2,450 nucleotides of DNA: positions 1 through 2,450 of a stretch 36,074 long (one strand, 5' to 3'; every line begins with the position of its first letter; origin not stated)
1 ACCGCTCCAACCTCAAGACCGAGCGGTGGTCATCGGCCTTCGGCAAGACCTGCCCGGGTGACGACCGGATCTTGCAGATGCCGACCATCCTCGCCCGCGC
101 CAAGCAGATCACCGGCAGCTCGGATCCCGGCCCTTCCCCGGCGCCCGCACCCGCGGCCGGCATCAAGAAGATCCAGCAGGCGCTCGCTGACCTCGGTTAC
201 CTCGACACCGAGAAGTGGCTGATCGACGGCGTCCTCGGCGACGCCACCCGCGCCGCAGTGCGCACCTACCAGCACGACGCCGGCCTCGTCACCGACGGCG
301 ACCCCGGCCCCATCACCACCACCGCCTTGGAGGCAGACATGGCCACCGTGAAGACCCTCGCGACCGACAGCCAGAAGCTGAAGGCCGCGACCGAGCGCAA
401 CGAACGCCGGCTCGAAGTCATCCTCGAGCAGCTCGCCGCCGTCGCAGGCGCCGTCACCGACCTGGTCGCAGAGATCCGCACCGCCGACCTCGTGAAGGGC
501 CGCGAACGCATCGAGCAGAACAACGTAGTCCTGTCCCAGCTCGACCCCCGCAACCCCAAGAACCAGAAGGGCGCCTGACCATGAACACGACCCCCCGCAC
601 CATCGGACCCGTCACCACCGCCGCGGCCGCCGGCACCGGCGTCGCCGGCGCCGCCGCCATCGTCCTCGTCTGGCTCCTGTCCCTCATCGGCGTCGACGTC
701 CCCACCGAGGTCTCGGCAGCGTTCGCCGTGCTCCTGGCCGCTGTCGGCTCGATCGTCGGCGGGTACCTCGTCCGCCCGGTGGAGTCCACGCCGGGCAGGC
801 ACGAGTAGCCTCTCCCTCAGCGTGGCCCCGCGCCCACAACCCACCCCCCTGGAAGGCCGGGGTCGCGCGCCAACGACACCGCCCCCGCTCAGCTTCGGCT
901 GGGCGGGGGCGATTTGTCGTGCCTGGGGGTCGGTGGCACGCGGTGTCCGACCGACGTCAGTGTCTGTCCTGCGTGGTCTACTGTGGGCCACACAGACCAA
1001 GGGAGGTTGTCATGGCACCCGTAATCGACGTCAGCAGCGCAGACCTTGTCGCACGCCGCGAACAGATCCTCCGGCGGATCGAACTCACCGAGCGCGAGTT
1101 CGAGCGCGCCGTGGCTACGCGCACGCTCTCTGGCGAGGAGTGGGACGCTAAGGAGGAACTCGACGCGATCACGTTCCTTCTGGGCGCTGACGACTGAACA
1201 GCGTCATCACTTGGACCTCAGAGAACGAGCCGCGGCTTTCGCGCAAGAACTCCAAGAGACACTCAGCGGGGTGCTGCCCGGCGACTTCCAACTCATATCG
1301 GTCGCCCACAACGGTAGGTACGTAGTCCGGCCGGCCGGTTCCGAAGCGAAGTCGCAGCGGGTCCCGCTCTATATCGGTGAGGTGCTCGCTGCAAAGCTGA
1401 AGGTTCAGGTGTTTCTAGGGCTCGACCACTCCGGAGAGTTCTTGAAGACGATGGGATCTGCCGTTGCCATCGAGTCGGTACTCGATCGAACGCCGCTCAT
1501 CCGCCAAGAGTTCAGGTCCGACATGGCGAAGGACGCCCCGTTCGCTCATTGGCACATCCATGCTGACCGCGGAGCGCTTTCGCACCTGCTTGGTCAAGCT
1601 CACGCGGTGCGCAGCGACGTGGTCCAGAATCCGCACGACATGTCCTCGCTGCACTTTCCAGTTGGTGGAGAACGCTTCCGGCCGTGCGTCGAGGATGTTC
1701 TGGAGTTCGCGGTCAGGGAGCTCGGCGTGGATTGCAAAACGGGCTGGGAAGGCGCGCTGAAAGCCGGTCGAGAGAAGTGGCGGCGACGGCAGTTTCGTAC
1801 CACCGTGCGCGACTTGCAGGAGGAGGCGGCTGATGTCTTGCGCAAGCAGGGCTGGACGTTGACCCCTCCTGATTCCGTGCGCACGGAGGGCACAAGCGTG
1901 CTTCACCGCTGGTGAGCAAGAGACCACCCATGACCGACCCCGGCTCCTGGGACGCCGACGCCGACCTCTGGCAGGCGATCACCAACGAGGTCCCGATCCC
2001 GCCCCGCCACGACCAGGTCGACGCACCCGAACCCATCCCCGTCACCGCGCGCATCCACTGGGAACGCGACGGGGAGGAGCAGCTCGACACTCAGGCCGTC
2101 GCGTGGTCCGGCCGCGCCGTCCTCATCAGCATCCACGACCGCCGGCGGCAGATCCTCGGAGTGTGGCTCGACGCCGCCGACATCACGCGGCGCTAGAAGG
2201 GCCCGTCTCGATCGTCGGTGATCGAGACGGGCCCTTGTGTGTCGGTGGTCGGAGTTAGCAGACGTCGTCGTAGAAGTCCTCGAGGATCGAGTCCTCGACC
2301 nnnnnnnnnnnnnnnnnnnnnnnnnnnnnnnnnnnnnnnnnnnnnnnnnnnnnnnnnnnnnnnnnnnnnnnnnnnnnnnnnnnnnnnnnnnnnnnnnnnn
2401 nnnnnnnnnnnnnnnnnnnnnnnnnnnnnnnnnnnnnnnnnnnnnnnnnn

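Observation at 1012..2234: Terminator-bracketed, lower-GC three-gene operon of unknown function in the lysis-to-integrase moron slot: candidate defence or toxin-antitoxin-like system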

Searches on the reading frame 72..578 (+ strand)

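Call 4: search_protein_families(library=pfam, proteins=[window:72-578:+], max_evalue=1)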
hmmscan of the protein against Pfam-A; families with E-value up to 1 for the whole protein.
window:72-578:+ (168 aa): 5 families
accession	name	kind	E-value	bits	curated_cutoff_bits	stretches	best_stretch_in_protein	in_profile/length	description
PF01471.23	PG_binding_1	-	1.1e-13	51.6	23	1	30-86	4-57/57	Putative peptidoglycan binding domain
PF09374.15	PG_binding_3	-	0.011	16.3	24.6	1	31-65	3-35/76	Predicted Peptidoglycan domain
PF08823.16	PG_binding_2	-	0.013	16.2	21.1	1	31-68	18-52/74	Putative peptidoglycan binding domain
PF12889.12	DUF3829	-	0.046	13.7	26.8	1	86-151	191-259/285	Protein of unknown function (DUF3829)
PF17398.7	NolB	-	0.14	13.1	25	1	64-95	74-105/153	Nodulation protein NolB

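Call 5: search_protein_families(library=phrogs, proteins=[window:72-578:+], max_evalue=1)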
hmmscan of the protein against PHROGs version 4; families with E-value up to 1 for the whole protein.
window:72-578:+ (168 aa): 15 families
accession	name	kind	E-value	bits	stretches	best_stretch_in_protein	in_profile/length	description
phrog_1493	-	lysis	3.1e-11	44.1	1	31-135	250-342/394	endolysin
phrog_2649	-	lysis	5.5e-10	40.5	1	31-95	184-244/261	endolysin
phrog_1224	-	head and packaging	3.4e-08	34.2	1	30-106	12-83/438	endolysin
phrog_17214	-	lysis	7.1e-08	33.5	1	28-91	251-317/322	endolysin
phrog_16428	-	lysis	2.4e-05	24.2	1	46-87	478-519/520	endolysin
phrog_1512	-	lysis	8.5e-05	23.7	1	33-130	188-281/314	endolysin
phrog_17001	-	lysis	0.0011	19.6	1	74-132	21-77/265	endolysin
phrog_6707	-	lysis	0.0012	18.7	1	50-144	206-300/311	endolysin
phrog_9589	-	lysis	0.0085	17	1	26-87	207-269/281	endolysin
phrog_880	-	lysis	0.019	15.3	1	31-88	376-433/435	endolysin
phrog_14712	-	moron, auxiliary metabolic gene and host takeover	0.031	14.5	1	54-115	186-247/322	chitinase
phrog_16648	-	unknown function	0.059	14.1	1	84-148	83-146/153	-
phrog_23582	-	unknown function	0.13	12.2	1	50-91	251-289/565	-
phrog_23452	-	unknown function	0.18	12.9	0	43-76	78-111/135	-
phrog_24639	-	unknown function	0.54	11.5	0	110-140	10-41/70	-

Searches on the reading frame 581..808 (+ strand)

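Call 4: search_protein_families(library=pfam, proteins=[window:581-808:+], max_evalue=1)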
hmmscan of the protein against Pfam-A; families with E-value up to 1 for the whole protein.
window:581-808:+ (75 aa): 1 family
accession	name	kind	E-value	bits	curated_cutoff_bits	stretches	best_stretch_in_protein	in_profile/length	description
PF14012.11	DUF4229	-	0.027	14.9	27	1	24-59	13-48/68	Protein of unknown function (DUF4229)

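Call 5: search_protein_families(library=phrogs, proteins=[window:581-808:+], max_evalue=1)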
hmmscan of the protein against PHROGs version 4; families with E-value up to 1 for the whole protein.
window:581-808:+ (75 aa): 7 families
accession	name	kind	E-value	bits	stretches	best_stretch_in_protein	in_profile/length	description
phrog_9284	-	lysis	1.1e-08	35.8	1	17-57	10-50/69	holin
phrog_5952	-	unknown function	0.066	13.3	1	6-64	25-86/286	-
phrog_5807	-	unknown function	0.19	12.9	1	21-72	16-68/85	-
phrog_9990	-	unknown function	0.35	11.9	1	25-60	15-47/72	-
phrog_34945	-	unknown function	0.37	12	1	12-38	13-38/44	-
phrog_3428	-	lysis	0.53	11.6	1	25-56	42-73/108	holin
phrog_10742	-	unknown function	0.57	10.7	1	19-69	125-175/197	-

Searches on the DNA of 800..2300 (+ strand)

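Call 8: search_dna_similar(query=window:800-2300:+, collection=phages, mode=near, max_rows=20)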
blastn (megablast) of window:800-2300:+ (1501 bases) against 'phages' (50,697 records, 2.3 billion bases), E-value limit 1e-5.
No match.

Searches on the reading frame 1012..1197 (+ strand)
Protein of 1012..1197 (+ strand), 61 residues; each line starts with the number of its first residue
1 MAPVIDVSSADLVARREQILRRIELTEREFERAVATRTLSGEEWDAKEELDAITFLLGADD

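Call 4: search_protein_families(library=pfam, proteins=[window:1012-1197:+], max_evalue=1)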
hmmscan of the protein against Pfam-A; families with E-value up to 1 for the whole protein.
window:1012-1197:+ (61 aa): 0 families

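Call 5: search_protein_families(library=phrogs, proteins=[window:1012-1197:+], max_evalue=1)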
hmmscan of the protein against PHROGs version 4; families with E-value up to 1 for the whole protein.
window:1012-1197:+ (61 aa): 2 families
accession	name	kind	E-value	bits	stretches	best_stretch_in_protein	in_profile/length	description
phrog_7205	-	unknown function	0.014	16.1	1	19-53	21-56/57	-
phrog_27521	-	unknown function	0.13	13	1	7-30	24-47/51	-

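Call 6: search_protein_families(library=padloc, proteins=[window:1012-1197:+], max_evalue=1)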
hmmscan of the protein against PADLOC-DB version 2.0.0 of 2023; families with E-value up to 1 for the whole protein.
window:1012-1197:+ (61 aa): 1 family
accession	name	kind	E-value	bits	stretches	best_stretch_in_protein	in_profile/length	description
PDLC00772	Cyclase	-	0.025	11.5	1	11-59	11-60/375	oligonucleotide-cyclase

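Call 7: search_protein_families(library=ncbifam, proteins=[window:1012-1197:+], max_evalue=1)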
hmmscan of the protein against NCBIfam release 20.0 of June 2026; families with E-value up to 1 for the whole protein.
window:1012-1197:+ (61 aa): 0 families

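Call 16: find_homologous_proteins(query=window:1012-1197:+, max_evalue=0.01)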
Query window:1012-1197:+ (61 aa): 41 proteins with E <= 0.01 among 42 candidates.
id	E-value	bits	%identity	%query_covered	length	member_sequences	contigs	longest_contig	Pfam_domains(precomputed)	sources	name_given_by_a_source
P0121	7.8e-30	118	100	100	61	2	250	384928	-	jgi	jgi:hypothetical protein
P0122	3.8e-18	82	72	100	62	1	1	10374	-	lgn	-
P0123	4.8e-18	81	75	100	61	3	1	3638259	-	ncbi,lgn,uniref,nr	ncbi:hypothetical protein [Microbacterium sp. SORGH_AS_0888]|uniref:hypothetical protein n=1 Tax=Mic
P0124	9.1e-18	80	75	98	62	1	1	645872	-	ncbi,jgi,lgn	jgi:hypothetical protein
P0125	1.3e-17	80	74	100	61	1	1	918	-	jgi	jgi:hypothetical protein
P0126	4.2e-17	78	70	100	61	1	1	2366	-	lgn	-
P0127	5.2e-17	78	72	100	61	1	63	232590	-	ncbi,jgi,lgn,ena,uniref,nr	ncbi:hypothetical protein [Microbacterium schleiferi]|jgi:hypothetical protein|uniref:hypothetical p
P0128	5.9e-17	78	70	100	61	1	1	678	-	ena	-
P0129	6.1e-17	78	67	100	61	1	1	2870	-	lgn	-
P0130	6.7e-17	78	70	98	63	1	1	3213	-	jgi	jgi:hypothetical protein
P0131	9.3e-17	77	73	98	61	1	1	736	-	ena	-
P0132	1.0e-16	77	70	100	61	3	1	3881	-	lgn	-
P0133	1.2e-16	77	72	100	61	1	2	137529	-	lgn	-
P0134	1.3e-16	77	68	98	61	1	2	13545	-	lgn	-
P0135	1.4e-16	77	72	95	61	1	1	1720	-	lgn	-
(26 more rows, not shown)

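Call 59: predict_structure(alignment_id=A5)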
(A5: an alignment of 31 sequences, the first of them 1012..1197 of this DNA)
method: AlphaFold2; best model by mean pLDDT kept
length: 61 residues; sequences in the alignment: 31
mean_pLDDT: 83.9   pTM: 0.65
mean pLDDT of the five models: 83.9, 81.6, 81.4, 80.7, 76.2
residues with pLDDT >= 90: 24; 70-90: 29; 50-70: 6; < 50: 2
segments of 3 or more residues with pLDDT < 50: none
pLDDT, mean of each block of 10 residues (from residue 1): 65 91 90 88 91 82 42
secondary structure, 60 per line:
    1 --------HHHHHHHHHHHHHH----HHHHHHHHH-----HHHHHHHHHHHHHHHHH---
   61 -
elements in order: H9-22 H27-35 H41-57

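Call 61: fold_search(model_id=the predicted structure, library=pdb)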
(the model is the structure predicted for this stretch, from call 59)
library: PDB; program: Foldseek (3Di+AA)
matches with E <= 10: 55; with E <= 0.001: 0
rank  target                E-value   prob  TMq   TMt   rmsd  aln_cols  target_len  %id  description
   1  2y3d_A                3.0e+00  0.13  0.33  0.21   6.6        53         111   23  Zn-bound form of Cupriavidus metallidurans CH34 CnrXs (released 2011-03-30)
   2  4wwf_A                3.2e+00  0.13  0.33  0.21   6.3        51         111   22  High-resolution structure of two Ni-bound forms of the M123C mutant of C. metallidurans CnrXs (released 2015-02-11)
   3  1zke_D                3.4e+00  0.25  0.51  0.40   3.8        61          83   15  1.6 A Crystal Structure of a Protein HP1531 of Unknown Function from Helicobacter pylori (released 2005-06-28)
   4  8snb_7B               3.9e+00  0.11  0.39  0.08   8.4        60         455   10  atomic model of sea urchin sperm doublet microtubule (48-nm periodicity) (released 2023-06-28)
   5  9qgy_G                3.9e+00  0.08  0.30  0.09   6.7        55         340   22  Structure of the YbjP lipoprotein bound to the MacAB-TolC tripartite efflux pump (released 2026-03-25)
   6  2y39                  4.1e+00  0.11  0.33  0.21   6.1        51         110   22  Ni-bound form of Cupriavidus metallidurans CH34 CnrXs (released 2011-03-30)
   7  3zg1_D                4.1e+00  0.11  0.32  0.20   6.1        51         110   22  NI-BOUND FORM OF M123A MUTANT OF CUPRIAVIDUS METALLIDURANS CH34 CNRXS (released 2013-10-23)
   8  6v7u_B                4.4e+00  0.25  0.47  0.50   4.5        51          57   14  Structure of a phage-encoded quorum sensing anti-activator, Aqs1 (released 2020-12-16)
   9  7rj5_D                4.4e+00  0.12  0.38  0.14  13.8        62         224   14  The structure of BAM in complex with EspP at 7 Angstrom resolution (released 2021-12-22)
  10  2y3b                  4.4e+00  0.11  0.33  0.21   6.2        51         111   22  Co-bound form of Cupriavidus metallidurans CH34 CnrXs (released 2011-03-30)
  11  4wwb                  4.4e+00  0.08  0.32  0.21   9.2        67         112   19  High-resolution structure of the Ni-bound form of the Y135F mutant of C. metallidurans CnrXs (released 2015-02-11)
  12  6by1_CY               4.7e+00  0.23  0.54  0.54   5.7        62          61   14  E. coli pH03H9 complex (released 2019-02-27)
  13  6tnq_C                4.7e+00  0.09  0.34  0.29  11.0        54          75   15  Crystal structure of the human Arc N-lobe bound to repeat 4 from GKAP (released 2021-01-13)
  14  4lrt_A                4.7e+00  0.09  0.31  0.08  10.7        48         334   14  Crystal and solution structures of the bifunctional enzyme (Aldolase/Aldehyde dehydrogenase) from Thermomonospora curv (released 2013-09-04)
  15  1zke_A                5.0e+00  0.30  0.57  0.46   3.1        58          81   16  1.6 A Crystal Structure of a Protein HP1531 of Unknown Function from Helicobacter pylori (released 2005-06-28)
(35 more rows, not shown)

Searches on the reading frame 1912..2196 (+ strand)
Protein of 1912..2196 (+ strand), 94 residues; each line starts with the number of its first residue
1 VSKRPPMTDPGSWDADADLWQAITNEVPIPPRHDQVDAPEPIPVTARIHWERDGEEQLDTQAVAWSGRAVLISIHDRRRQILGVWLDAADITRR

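Call 4: search_protein_families(library=pfam, proteins=[window:1912-2196:+], max_evalue=1)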
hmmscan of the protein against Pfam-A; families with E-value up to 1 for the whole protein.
window:1912-2196:+ (94 aa): 0 families

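Call 5: search_protein_families(library=phrogs, proteins=[window:1912-2196:+], max_evalue=1)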
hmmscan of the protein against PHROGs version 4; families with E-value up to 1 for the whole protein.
window:1912-2196:+ (94 aa): 0 families

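Call 6: search_protein_families(library=padloc, proteins=[window:1912-2196:+], max_evalue=1)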
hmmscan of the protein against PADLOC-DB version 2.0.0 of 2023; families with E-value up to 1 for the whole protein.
window:1912-2196:+ (94 aa): 0 families

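Call 7: search_protein_families(library=ncbifam, proteins=[window:1912-2196:+], max_evalue=1)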
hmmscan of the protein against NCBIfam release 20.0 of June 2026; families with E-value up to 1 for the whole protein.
window:1912-2196:+ (94 aa): 0 families

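Call 44: find_homologous_proteins(query=window:1930-2196:+, max_evalue=0.01)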
Query window:1930-2196:+ (88 aa): 5 proteins with E <= 0.01 among 5 candidates.
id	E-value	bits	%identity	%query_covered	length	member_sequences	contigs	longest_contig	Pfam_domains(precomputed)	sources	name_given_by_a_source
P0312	1.9e-51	190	99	100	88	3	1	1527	-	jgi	jgi:hypothetical protein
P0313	1.7e-40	155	80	100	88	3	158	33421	-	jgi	jgi:hypothetical protein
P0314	3.0e-26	109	80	75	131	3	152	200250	-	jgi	jgi:hypothetical protein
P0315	1.2e-24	104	67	100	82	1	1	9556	-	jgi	jgi:hypothetical protein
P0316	9.1e-11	60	46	91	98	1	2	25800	-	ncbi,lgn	-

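Call 45: find_encoding_contigs(protein=P0313, flank=5000, max_places=3)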
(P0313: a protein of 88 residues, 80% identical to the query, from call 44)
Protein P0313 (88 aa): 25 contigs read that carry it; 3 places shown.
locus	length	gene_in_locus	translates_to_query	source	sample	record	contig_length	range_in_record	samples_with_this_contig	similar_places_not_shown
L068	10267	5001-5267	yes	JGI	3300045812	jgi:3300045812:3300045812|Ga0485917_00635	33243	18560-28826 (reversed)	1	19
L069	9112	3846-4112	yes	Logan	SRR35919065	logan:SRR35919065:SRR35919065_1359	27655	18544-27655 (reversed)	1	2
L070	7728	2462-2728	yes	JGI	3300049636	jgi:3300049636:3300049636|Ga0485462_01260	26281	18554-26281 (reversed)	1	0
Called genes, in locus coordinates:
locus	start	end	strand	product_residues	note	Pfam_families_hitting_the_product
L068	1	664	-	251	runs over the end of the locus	PF02661:Fic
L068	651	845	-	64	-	PF18495:VbhA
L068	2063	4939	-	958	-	PF20464:MmeI_N, PF20465:MmeI_hel, PF20473:MmeI_Mtase, PF20466:MmeI_TRD, PF20467:MmeI_C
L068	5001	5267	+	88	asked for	-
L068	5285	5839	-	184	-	PF22522:DUF6998 (weak)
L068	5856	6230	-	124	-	PF18064:CB_ParB_C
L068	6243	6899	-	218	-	PF00448:SRP54 (weak), PF01656:CbiA, PF02374:ArsA_ATPase (faint), PF07015:VirC1 (weak), PF09140:MipZ (weak), PF10609:ParA (weak), PF13614:AAA_31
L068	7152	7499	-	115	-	-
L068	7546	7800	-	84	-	PF00462:Glutaredoxin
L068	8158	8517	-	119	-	-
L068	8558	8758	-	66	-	-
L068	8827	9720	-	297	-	PF08401:ArdcN, PF06114:Peptidase_M78 (weak)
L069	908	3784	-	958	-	PF20464:MmeI_N, PF20465:MmeI_hel, PF20473:MmeI_Mtase, PF20466:MmeI_TRD, PF20467:MmeI_C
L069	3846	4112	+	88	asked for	-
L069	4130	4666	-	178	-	PF22522:DUF6998 (weak)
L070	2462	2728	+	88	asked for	-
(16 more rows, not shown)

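Call 46: find_encoding_contigs(protein=P0316, flank=5000, max_places=2)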
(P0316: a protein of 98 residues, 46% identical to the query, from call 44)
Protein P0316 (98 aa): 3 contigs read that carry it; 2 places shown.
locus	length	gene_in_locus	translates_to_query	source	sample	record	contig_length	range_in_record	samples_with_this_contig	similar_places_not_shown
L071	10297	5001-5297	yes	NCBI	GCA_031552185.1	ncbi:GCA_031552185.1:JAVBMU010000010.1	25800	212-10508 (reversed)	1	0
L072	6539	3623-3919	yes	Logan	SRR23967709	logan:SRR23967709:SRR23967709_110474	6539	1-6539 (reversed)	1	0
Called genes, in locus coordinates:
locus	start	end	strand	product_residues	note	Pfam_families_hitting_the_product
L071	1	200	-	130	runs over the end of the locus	PF04126:Cyclophil_like, PF18050:Cyclophil_like2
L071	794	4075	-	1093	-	-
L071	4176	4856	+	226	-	PF00440:TetR_N, PF21597:TetR_C_43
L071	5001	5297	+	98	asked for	-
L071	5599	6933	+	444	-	PF07690:MFS_1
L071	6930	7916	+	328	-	PF20434:BD-FAE, PF07859:Abhydrolase_3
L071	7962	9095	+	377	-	PF02771:Acyl-CoA_dh_N, PF02770:Acyl-CoA_dh_M, PF00441:Acyl-CoA_dh_1, PF08028:Acyl-CoA_dh_2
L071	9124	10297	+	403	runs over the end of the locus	PF02515:CoA_transf_3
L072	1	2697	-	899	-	?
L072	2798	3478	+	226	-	PF00440:TetR_N, PF21597:TetR_C_43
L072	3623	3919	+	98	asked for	-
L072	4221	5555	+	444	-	PF07690:MFS_1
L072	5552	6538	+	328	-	PF20434:BD-FAE, PF07859:Abhydrolase_3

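Call 47: find_encoding_contigs(protein=P0314, flank=5000, max_places=2)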
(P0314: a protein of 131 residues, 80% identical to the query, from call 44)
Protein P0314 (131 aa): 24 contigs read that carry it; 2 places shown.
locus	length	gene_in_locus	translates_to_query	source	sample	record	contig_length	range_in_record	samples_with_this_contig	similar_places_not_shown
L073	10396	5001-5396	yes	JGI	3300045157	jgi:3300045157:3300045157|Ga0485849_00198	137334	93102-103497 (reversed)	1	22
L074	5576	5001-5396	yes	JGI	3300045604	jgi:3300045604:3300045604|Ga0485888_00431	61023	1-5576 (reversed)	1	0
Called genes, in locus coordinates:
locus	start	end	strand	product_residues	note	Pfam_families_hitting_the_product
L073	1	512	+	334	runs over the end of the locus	PF14525:AraC_binding_2, PF00165:HTH_AraC (faint), PF12833:HTH_18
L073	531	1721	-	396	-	PF02595:Gly_kinase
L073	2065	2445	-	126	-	-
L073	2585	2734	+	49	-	-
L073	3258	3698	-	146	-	-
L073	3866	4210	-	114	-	-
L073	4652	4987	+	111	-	-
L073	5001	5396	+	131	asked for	-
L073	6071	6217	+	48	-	-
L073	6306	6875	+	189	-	-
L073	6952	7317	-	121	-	-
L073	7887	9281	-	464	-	PF01134:GIDA (faint), PF03486:HI0933_like (faint), PF07992:Pyr_redox_2, PF13738:Pyr_redox_3 (faint), PF00070:Pyr_redox, PF02852:Pyr_redox_dim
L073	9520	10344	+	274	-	PF00005:ABC_tran, PF13304:AAA_21 (faint)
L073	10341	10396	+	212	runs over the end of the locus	PF00528:BPD_transp_1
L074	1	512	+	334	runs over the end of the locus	PF14525:AraC_binding_2, PF00165:HTH_AraC (faint), PF12833:HTH_18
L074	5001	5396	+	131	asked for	-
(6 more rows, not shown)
